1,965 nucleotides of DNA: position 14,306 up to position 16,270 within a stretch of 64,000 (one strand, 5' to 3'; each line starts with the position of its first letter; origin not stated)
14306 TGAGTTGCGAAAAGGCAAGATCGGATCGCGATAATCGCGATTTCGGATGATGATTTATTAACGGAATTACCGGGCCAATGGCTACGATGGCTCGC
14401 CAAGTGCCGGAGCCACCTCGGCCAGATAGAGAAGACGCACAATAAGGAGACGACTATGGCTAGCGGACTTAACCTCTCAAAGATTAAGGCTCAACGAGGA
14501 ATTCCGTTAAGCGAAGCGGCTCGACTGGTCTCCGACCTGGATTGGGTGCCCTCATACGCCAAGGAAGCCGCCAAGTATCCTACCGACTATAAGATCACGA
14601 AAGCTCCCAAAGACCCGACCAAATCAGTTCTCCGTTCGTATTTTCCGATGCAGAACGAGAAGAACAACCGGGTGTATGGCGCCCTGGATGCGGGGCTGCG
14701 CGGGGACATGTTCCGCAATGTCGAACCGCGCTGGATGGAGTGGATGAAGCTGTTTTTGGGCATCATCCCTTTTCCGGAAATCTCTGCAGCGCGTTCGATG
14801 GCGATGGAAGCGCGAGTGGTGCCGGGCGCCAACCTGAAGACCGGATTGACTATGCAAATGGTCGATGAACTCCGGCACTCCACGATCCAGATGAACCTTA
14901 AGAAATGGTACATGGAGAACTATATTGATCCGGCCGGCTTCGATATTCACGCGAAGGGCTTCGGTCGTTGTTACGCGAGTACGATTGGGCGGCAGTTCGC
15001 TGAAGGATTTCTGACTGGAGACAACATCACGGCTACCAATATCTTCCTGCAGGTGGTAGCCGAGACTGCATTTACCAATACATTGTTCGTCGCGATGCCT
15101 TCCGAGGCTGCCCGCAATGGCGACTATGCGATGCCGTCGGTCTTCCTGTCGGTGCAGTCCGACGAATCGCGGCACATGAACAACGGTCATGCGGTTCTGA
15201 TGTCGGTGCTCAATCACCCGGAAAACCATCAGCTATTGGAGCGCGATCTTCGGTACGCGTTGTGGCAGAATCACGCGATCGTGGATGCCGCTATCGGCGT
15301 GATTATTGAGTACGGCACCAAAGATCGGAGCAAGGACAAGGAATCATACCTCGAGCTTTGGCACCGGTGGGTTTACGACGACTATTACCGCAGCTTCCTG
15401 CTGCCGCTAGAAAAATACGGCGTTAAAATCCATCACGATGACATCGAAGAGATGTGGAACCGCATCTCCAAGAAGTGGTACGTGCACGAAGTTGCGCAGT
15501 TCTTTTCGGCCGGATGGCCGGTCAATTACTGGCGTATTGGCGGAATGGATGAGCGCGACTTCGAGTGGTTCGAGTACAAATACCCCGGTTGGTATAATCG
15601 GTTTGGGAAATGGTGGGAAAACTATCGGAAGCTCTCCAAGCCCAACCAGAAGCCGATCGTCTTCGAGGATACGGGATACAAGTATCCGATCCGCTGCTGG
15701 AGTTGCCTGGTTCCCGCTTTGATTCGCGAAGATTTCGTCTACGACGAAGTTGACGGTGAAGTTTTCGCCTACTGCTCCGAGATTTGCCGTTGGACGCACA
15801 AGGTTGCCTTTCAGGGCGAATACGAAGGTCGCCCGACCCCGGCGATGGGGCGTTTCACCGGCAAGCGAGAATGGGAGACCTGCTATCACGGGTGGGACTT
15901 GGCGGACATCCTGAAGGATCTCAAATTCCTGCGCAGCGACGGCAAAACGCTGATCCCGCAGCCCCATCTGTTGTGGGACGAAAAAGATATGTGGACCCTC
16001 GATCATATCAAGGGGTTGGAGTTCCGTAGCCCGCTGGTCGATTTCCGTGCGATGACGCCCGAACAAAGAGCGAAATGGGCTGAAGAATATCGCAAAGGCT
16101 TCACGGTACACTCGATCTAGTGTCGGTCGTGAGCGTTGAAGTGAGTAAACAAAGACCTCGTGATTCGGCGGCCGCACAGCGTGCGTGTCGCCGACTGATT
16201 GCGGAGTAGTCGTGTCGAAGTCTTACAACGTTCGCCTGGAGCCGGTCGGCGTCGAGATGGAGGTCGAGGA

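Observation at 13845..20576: Complete prm/mim-type soluble di-iron monooxygenase operon with dedicated GroEL-like chaperonin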

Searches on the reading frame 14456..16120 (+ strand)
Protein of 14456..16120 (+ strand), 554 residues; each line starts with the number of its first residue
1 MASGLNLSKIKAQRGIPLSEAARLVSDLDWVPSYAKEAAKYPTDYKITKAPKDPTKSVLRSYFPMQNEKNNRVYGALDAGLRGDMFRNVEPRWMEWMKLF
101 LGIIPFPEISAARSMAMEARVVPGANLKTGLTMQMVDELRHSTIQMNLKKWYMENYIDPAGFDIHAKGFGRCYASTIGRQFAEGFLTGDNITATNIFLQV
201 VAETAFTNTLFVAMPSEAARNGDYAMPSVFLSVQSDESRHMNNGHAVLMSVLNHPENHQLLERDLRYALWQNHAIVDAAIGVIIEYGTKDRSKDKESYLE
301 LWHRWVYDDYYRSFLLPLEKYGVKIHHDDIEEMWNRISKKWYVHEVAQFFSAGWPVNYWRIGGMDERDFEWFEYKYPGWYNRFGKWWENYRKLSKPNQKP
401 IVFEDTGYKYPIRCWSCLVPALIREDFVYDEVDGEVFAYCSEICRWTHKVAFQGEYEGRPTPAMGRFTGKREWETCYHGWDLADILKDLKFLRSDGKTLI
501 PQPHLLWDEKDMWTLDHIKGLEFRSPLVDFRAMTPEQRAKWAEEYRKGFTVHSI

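Call 4: search_protein_families(library=pfam, proteins=[window:14456-16120:+])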
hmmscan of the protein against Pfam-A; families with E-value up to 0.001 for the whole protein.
window:14456-16120:+ (554 aa): 1 family
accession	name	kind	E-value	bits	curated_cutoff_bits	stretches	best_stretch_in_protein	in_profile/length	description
PF02332.24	Phenol_Hydrox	-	1.6e-59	201.7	24.4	1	30-254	1-229/230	Methane/Phenol/Alkene Hydroxylase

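Call 5: search_protein_families(library=ncbifam, proteins=[window:14456-16120:+])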
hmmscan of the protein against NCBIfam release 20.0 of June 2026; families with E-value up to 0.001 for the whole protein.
window:14456-16120:+ (554 aa): 0 families

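Call 7: search_solved_structures(query=window:14456-16120:+, show_alignments=1)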
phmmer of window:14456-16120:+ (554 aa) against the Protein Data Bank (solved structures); distinct sequences matched with E-value up to 0.001: 38.
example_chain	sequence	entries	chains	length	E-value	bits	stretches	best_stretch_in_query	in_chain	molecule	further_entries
4gam_A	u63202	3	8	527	1.5e-67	231.8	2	12-392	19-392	Methane monooxygenase component A alpha chain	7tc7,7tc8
6d7k_A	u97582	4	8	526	4.6e-67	230.2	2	12-398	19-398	Methane monooxygenase hydroxylase, MmoX1 | Methane monooxygenase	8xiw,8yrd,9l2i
6vk4_A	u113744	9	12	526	4.8e-67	230.2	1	12-529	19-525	Methane monooxygenase component A alpha chain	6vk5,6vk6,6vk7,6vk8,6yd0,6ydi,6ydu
7m8q_A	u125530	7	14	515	5.3e-67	230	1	12-529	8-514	Methane monooxygenase component A alpha chain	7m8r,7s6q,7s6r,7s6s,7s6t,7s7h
1fyz_A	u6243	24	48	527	6.1e-67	229.8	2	12-392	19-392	METHANE MONOOXYGENASE COMPONENT A, ALPHA CHAIN | Methane monooxygenase component A alpha chain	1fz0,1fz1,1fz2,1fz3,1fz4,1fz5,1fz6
1mmo_D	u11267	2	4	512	1.9e-66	228.2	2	17-392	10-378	METHANE MONOOXYGENASE HYDROLASE (ALPHA CHAIN) | METHANE MONOOXYGENASE HYDROXYLASE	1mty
1mhy_D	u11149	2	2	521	5.8e-66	226.6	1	13-529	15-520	METHANE MONOOXYGENASE HYDROXYLASE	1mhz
4p1b_A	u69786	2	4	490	2.3e-30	109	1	26-447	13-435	Toluene-4-monooxygenase system protein A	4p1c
3rmk_A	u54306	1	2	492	2.3e-30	109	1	26-447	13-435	Toluene-4-monooxygenase system protein A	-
5tds_A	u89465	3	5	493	2.5e-30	108.9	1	25-447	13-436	Toluene-4-monooxygenase system protein A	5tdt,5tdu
3dhg_A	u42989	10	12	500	2.6e-30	108.9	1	25-447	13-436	toluene 4-monooxygenase hydroxylase alpha subunit | Toluene-4-monooxygenase system protein A | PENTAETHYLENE GLYCOL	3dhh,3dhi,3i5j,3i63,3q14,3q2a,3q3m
3ri7_A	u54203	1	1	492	3.2e-30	108.6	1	26-447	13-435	Toluene-4-monooxygenase system protein A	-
3ge3_A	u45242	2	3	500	1.3e-29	106.5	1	25-447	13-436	Toluene-4-monooxygenase system protein A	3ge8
5tdv_A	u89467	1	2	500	1.6e-29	106.3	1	25-447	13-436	Toluene-4-monooxygenase system protein A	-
2inc_A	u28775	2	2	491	4e-28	101.6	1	28-450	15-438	Toluene, o-xylene monooxygenase oxygenase subunit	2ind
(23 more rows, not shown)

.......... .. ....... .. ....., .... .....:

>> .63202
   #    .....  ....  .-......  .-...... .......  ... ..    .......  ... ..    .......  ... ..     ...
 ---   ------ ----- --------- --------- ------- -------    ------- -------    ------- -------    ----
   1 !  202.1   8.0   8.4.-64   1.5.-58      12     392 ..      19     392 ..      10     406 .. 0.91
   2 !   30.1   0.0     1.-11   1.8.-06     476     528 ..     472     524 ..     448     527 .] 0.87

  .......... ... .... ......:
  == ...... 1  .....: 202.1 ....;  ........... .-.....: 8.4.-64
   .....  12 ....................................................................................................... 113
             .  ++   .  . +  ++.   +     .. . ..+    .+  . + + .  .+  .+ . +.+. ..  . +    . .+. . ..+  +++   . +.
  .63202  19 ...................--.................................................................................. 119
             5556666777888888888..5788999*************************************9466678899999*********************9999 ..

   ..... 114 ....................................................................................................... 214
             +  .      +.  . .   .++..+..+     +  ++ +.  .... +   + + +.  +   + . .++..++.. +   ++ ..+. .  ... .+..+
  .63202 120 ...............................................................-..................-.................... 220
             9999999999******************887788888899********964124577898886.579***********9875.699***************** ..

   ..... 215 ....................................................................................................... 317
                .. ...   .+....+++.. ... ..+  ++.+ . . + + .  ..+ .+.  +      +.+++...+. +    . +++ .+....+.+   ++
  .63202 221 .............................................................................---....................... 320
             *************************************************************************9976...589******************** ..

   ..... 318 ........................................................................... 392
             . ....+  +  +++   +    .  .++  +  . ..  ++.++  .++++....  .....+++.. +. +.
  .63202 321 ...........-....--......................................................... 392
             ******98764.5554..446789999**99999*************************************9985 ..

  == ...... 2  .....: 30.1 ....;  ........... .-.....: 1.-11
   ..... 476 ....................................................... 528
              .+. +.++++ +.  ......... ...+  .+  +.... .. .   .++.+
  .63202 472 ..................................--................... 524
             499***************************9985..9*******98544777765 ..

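Call 8: find_homologous_proteins(query=window:14456-16120:+)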
Query window:14456-16120:+ (554 aa): 821 proteins with E <= 0.001 among 8000 candidates; the best 120 are listed.
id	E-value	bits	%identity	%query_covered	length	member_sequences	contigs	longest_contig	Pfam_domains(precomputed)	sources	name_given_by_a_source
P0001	0.0e+0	1290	96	100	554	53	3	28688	PF02332.25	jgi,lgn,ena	-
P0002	0.0e+0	1061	78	99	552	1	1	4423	PF02332.25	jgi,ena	-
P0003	0.0e+0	1052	78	99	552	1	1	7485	PF02332.25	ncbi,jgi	jgi:propane monooxygenase large subunit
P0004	0.0e+0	1048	78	99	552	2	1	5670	PF02332.25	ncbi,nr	ncbi:MAG: aromatic/alkene/methane monooxygenase hydroxylase/oxygenase subunit alpha [Sulfobacillus t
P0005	0.0e+0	1048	78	99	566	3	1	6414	PF02332.25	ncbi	-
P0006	0.0e+0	1044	77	99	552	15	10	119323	PF02332.25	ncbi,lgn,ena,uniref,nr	ncbi:MAG: methane monooxygenase [Sulfobacillus benefaciens]|uniref:propane 2-monooxygenase n=1 Tax=S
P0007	0.0e+0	1031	77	99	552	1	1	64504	PF02332.25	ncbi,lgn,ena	-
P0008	0.0e+0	1023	76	99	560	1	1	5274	PF02332.25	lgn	-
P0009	0.0e+0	1021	75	100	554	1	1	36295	PF02332.25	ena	-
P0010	0.0e+0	1017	74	100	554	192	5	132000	PF02332.25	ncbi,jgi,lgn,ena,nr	ncbi:MAG TPA: aromatic/alkene/methane monooxygenase hydroxylase/oxygenase subunit alpha [Chthoniobac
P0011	0.0e+0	1017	74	100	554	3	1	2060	PF02332.25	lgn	-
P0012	0.0e+0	1015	74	100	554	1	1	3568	PF02332.25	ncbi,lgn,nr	ncbi:MAG: methane monooxygenase [Myxococcales bacterium]|nr:methane monooxygenase [Myxococcales bact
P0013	5.3e-298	1008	74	100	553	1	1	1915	PF02332.25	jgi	-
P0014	6.8e-298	1007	74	100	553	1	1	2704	PF02332.25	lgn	-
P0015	1.0e-297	1007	74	100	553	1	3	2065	PF02332.25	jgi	-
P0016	2.5e-297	1005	74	100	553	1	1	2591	PF02332.25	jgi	jgi:propane 2-monooxygenase large subunit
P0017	3.4e-297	1005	74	100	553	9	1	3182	PF02332.25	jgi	jgi:propane 2-monooxygenase large subunit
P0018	5.7e-297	1004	74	100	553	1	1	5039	PF02332.25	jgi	-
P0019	1.4e-296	1003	73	100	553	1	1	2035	PF02332.25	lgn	-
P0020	1.5e-296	1003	73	100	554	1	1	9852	PF02332.25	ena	-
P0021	1.6e-296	1003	74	100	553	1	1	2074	PF02332.25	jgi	jgi:propane 2-monooxygenase large subunit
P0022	1.8e-296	1003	74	100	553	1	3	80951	PF02332.25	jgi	jgi:propane 2-monooxygenase large subunit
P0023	3.8e-295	998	73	100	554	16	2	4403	PF02332.25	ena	-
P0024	5.7e-295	998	73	100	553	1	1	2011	PF02332.25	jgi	jgi:propane monooxygenase large subunit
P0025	1.3e-294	996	73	100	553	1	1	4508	PF02332.25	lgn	-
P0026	4.3e-294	995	73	100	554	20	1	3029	PF02332.25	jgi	jgi:propane 2-monooxygenase large subunit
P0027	9.6e-294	994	73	100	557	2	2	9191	PF02332.25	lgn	-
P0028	1.1e-293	994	72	100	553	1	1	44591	PF02332.25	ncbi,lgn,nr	ncbi:methane monooxygenase [Chloroflexales bacterium ZM16-3]|nr:methane monooxygenase [Chloroflexale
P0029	1.2e-293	993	72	100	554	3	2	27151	PF02332.25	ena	-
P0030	1.3e-293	993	73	100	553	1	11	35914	PF02332.25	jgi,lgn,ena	-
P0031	2.6e-293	992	71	100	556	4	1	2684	PF02332.25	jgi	jgi:propane monooxygenase large subunit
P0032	3.3e-293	992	71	100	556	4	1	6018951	PF02332.25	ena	-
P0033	1.3e-292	990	73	100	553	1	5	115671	PF02332.25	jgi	jgi:propane 2-monooxygenase large subunit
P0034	1.5e-292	990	73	100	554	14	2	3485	PF02332.25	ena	-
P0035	2.1e-292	989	72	100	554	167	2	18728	PF02332.25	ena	-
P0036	4.1e-292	988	71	100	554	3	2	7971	PF02332.25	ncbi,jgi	-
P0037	2.1e-291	986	72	100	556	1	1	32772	PF02332.25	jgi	jgi:propane monooxygenase large subunit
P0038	5.5e-291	985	72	100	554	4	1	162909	PF02332.25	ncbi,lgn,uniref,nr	ncbi:propane monooxygenase large subunit [Arboricoccus pini]|uniref:Propane monooxygenase large subu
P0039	8.5e-291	984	73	100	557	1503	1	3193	PF02332.25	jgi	jgi:propane monooxygenase large subunit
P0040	2.2e-290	983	72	99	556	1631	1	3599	PF02332.25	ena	-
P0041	2.8e-290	982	73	100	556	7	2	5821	PF02332.25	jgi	jgi:propane 2-monooxygenase large subunit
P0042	5.7e-290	981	72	100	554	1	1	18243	PF02332.25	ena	-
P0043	1.3e-289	980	72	99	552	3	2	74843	PF02332.25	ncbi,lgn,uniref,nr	ncbi:methane monooxygenase [Halalkalibacterium ligniniphilum]|uniref:methane monooxygenase n=1 Tax=H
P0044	1.5e-289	980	73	100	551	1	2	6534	PF02332.25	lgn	-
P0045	1.6e-289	980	72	100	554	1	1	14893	PF02332.25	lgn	-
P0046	2.5e-289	979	72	100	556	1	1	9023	PF02332.25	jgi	jgi:propane monooxygenase large subunit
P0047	2.8e-289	979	72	100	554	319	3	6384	PF02332.25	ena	-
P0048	1.0e-288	977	72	100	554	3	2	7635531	PF02332.25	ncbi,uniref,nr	ncbi:aromatic/alkene/methane monooxygenase hydroxylase/oxygenase subunit alpha [Azospirillum sp. TSA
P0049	1.4e-288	977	71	100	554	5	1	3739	PF02332.25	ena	-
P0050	1.5e-287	973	72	100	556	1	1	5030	PF02332.25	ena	-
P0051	2.0e-287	973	72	100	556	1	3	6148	PF02332.25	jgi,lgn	jgi:propane monooxygenase large subunit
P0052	2.2e-287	973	72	100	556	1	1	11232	PF02332.25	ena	-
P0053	2.6e-287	972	72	100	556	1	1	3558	PF02332.25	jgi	-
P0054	4.6e-287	972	72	100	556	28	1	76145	PF02332.25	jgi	jgi:propane monooxygenase large subunit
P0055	6.3e-287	971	72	100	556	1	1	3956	PF02332.25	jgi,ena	-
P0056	6.6e-287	971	72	100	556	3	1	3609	PF02332.25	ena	-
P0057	7.5e-287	971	72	100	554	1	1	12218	PF02332.25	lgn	-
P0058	2.1e-286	969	71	100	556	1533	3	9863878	PF02332.25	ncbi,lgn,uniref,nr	ncbi:aromatic/alkene/methane monooxygenase hydroxylase/oxygenase subunit alpha [Bradyrhizobium japon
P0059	3.5e-286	969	71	100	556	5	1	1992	PF02332.25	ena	-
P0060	7.7e-285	964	71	100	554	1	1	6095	PF02332.25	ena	-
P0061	1.1e-284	964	70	99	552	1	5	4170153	PF02332.25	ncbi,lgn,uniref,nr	ncbi:aromatic/alkene/methane monooxygenase hydroxylase/oxygenase subunit alpha [Beijerinckia indica]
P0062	1.1e-284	964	71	99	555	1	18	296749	PF02332.25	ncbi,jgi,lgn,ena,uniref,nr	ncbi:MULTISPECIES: aromatic/alkene/methane monooxygenase hydroxylase/oxygenase subunit alpha [Gemmob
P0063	1.7e-284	963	71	99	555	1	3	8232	PF02332.25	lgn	-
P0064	1.8e-284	963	71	99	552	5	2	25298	PF02332.25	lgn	-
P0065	2.1e-284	963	70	99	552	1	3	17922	PF02332.25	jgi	-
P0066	2.3e-284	963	71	99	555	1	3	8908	PF02332.25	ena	-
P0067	3.3e-284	962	71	99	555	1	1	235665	PF02332.25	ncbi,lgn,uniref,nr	ncbi:aromatic/alkene/methane monooxygenase hydroxylase/oxygenase subunit alpha [Gemmobacter nectarip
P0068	3.7e-284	962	71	99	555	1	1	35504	PF02332.25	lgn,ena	-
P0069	3.7e-284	962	70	99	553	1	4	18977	PF02332.25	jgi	jgi:propane monooxygenase large subunit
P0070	5.3e-284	961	71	99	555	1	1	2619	PF02332.25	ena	-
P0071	5.9e-284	961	71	99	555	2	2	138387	PF02332.25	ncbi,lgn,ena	-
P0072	1.4e-283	960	71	100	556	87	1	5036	PF02332.25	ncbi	-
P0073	1.7e-283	960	71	99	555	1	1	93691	PF02332.25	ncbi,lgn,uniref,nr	ncbi:aromatic/alkene/methane monooxygenase hydroxylase/oxygenase subunit alpha [Paracoccus sp. IB05]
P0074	2.3e-283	959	70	100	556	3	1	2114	PF02332.25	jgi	jgi:propane monooxygenase large subunit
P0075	2.6e-283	959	70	99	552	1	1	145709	PF02332.25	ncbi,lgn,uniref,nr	ncbi:aromatic/alkene/methane monooxygenase hydroxylase/oxygenase subunit alpha [Beijerinckia mobilis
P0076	3.2e-283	959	71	100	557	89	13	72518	PF02332.25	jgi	jgi:propane 2-monooxygenase large subunit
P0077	3.4e-283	959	70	99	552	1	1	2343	PF02332.25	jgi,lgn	-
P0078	2.3e-282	956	70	99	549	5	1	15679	PF02332.25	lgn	-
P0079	4.5e-282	955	71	99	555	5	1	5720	PF02332.25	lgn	-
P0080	8.6e-282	954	70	99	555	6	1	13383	PF02332.25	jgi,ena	-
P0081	8.5e-281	951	69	100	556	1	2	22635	PF02332.25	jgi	jgi:propane 2-monooxygenase large subunit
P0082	9.9e-281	951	72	97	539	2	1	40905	PF02332.25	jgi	jgi:propane monooxygenase large subunit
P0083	3.3e-280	949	69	100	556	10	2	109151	PF02332.25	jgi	jgi:propane monooxygenase large subunit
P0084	1.4e-279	947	69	100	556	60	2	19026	PF02332.25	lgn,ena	-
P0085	3.5e-279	946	69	99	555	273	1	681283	PF02332.25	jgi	jgi:propane monooxygenase large subunit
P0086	1.1e-278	944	70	98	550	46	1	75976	PF02332.25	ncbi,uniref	ncbi:aromatic/alkene/methane monooxygenase hydroxylase/oxygenase subunit alpha [Ammoniphilus sp. 3BR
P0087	2.9e-278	943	70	100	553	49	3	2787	PF02332.25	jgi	jgi:propane monooxygenase large subunit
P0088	3.7e-278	942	70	99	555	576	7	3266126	PF02332.25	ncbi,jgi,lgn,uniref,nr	ncbi:MAG TPA: aromatic/alkene/methane monooxygenase hydroxylase/oxygenase subunit alpha [Acidiphiliu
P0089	4.2e-278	942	69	100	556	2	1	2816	PF02332.25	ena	-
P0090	7.4e-278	941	70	100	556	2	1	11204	PF02332.25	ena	-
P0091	2.7e-277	939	72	96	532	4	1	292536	PF02332.25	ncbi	-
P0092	4.0e-277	939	73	92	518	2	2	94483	PF02332.25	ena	-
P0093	5.3e-277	938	70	99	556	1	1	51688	PF02332.25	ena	-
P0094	1.1e-276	937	69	100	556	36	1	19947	PF02332.25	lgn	-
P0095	1.6e-276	937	70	99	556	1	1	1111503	PF02332.25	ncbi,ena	-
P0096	2.6e-276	936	70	100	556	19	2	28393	PF02332.25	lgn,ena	-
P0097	3.9e-276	936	70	99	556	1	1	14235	PF02332.25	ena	-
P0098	5.1e-276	935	69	100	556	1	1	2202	PF02332.25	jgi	-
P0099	5.6e-276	935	69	99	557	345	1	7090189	PF02332.25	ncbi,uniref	ncbi:aromatic/alkene/methane monooxygenase hydroxylase/oxygenase subunit alpha [Mesorhizobium sp. AS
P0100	6.0e-275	932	70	99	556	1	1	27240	PF02332.25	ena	-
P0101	8.5e-275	931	69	100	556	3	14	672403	PF02332.25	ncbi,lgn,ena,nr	ncbi:aromatic/alkene/methane monooxygenase hydroxylase/oxygenase subunit alpha [Bradyrhizobium virid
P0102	9.4e-275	931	69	98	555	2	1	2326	PF02332.25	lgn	-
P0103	2.0e-274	930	69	100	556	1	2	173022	PF02332.25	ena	-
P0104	4.8e-274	929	72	93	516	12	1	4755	PF02332.25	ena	-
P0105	8.6e-274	928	68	100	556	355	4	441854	PF02332.25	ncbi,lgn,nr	ncbi:aromatic/alkene/methane monooxygenase hydroxylase/oxygenase subunit alpha [Bradyrhizobium jicam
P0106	1.1e-273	927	70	100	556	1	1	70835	PF02332.25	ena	-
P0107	2.4e-273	926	68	100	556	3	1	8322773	PF02332.25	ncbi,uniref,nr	ncbi:aromatic/alkene/methane monooxygenase hydroxylase/oxygenase subunit alpha [Bradyrhizobium icens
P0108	8.7e-273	924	70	99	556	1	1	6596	PF02332.25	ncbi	ncbi:MAG: aromatic/alkene/methane monooxygenase hydroxylase/oxygenase subunit alpha [Hyphomicrobiace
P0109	9.3e-272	921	68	99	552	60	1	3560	PF02332.25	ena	-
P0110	1.4e-271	921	68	100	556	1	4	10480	PF02332.25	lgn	-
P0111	9.5e-271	918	67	100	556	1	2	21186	PF02332.25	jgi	jgi:propane monooxygenase large subunit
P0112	3.6e-270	916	68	98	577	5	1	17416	PF02332.25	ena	-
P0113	2.7e-267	906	66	100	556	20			PF02332.25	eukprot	eukprot:gnl/TRDRNA2_/TRDRNA2_178854_c0_seq1.p1 gnl/TRDRNA2_/TRDRNA2_178854_c0~~gnl/TRDRNA2_/TRDRNA2_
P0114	1.7e-265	900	68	96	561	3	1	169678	PF02332.25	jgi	jgi:propane monooxygenase large subunit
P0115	2.0e-265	900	67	96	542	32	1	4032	PF02332.25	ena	-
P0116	5.4e-265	899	67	100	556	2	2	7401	PF02332.25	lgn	-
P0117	6.9e-265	898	67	97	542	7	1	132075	PF02332.25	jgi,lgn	jgi:propane monooxygenase large subunit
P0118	2.6e-262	890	67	99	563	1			PF02332.25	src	-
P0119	3.7e-262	889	67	96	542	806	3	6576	PF02332.25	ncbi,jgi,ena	jgi:propane monooxygenase large subunit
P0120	2.8e-260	883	67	96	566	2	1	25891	PF02332.25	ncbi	-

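Call 9: find_related_loci(query=window:14456-16120:+, collection=genome_contigs, flank=10000)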
Query window:14456-16120:+ (554 aa) in genome_contigs; peptide patterns used: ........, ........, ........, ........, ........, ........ (x = any residue, [..] = any of these).
600 stretches matched a pattern (row limit reached: there are more); 595 encode a relative of the query (tblastn E <= 1e-3); the best 80 are kept; 80 distinct loci.
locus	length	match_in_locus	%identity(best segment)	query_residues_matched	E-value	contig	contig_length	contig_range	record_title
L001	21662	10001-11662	97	1-554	0e+0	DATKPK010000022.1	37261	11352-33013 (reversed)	MAG TPA_asm: Candidatus Binataceae bacterium isolate SMAG_U14789 k141_16340, whole genome shotgun sequence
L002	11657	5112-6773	97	1-554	0e+0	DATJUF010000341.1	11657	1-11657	MAG TPA_asm: Candidatus Binataceae bacterium isolate SMAG_U15039 k141_2097649, whole genome shotgun sequence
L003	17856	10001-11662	95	1-554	0e+0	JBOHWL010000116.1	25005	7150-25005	MAG: Candidatus Binataceae bacterium isolate TC-S_metabat2.bin.194 k127_3595464, whole genome shotgun sequence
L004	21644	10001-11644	78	7-554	0e+0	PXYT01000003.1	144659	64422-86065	MAG: Sulfobacillus benefaciens isolate AMDSBA1 AMDSBA1_3, whole genome shotgun sequence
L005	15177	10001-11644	77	6-554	0e+0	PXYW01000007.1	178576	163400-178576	MAG: Sulfobacillus benefaciens isolate AMDSBA4 AMDSBA4_7, whole genome shotgun sequence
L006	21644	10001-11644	77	7-554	0e+0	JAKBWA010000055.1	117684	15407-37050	MAG: Bacillota bacterium isolate TL1-4.bin53 NODE_59_length_117684_cov_50.673427, whole genome shotgun sequence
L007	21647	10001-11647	77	6-554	0e+0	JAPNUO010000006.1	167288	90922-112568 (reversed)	MAG: Bacillota bacterium isolate CF.Solf.bin.9 NODE_6_length_167288_cov_117.227766, whole genome shotgun sequence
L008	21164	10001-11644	76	7-554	0e+0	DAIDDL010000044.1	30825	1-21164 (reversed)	MAG TPA_asm: Sulfobacillus sp. isolate clean5091 NODE_44_length_30825_cov_71.605243, whole genome shotgun sequence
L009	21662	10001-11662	72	1-554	0e+0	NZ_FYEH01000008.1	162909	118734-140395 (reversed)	Arboricoccus pini strain B29T1, whole genome shotgun sequence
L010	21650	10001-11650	71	5-554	0e+0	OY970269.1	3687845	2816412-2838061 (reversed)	MAG: uncultured Alphaproteobacteria bacterium isolate MFD02248.bin.c.1 genome assembly, chromosome: 1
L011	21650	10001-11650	71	5-554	0e+0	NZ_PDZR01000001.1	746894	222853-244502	Methylocella silvestris strain TVC NODE_1_length_746894_cov_44.0923, whole genome shotgun sequence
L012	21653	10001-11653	69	3-552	0e+0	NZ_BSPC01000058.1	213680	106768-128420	Labrys miyagiensis strain NBRC 101365 sequence058, whole genome shotgun sequence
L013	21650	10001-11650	68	4-552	0e+0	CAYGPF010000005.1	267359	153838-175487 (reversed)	MAG TPA_asm: uncultured Rhodomicrobium sp. isolate ERP117304_co3_256 genome assembly, contig: NODE_28_length_267359_cov_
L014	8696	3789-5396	68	18-551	0e+0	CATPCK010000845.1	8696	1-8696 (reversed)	MAG: uncultured Ktedonobacteraceae bacterium isolate S106_Bin_5 genome assembly, contig: S106_000000002450, whole genome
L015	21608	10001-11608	68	18-551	0e+0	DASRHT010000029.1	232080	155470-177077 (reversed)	MAG TPA_asm: Ktedonobacteraceae bacterium isolate SMAG_U10091 k141_2326624, whole genome shotgun sequence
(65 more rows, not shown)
